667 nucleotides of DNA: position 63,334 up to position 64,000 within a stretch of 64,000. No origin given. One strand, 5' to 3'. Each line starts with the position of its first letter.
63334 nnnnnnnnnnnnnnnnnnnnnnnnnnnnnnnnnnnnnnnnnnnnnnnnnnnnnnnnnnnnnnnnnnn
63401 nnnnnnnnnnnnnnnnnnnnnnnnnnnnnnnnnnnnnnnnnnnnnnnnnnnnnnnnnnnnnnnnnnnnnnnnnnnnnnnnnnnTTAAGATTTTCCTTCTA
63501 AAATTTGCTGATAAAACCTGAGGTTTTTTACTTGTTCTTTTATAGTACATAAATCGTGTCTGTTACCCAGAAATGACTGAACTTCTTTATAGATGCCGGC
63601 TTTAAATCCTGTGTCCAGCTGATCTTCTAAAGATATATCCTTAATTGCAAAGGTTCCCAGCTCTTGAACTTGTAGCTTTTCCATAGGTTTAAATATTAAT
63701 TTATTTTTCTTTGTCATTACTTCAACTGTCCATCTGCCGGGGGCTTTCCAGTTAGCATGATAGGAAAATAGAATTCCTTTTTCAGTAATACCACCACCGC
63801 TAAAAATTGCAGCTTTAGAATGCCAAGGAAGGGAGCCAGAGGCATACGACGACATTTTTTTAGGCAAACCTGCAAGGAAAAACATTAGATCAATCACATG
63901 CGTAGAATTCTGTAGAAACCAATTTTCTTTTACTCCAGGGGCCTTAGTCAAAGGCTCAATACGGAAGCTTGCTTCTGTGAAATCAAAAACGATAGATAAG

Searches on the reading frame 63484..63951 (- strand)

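Call 4: search_protein_families(library=pfam, proteins=[window:63484-63951:-], max_evalue=0.001)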
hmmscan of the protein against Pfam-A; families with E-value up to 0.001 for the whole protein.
window:63484-63951:- (155 aa): 0 families

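Call 6: search_protein_families(library=ncbifam, proteins=[window:63484-63951:-], max_evalue=0.001)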
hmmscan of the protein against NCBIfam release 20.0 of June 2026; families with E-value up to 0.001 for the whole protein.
window:63484-63951:- (155 aa): 0 families

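Call 75: search_protein_families(library=pfam, proteins=[window:63484-63951:-], max_evalue=5)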
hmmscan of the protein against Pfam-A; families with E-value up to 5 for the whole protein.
window:63484-63951:- (155 aa): 2 families
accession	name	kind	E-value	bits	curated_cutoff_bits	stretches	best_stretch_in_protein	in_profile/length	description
PF11141.13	DUF2914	-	0.0059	16.7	23.6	1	63-86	31-55/62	Protein of unknown function (DUF2914)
PF22725.1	GFO_IDH_MocA_C3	-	0.053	14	27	1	12-82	46-120/124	GFO/IDH/MocA C-terminal domain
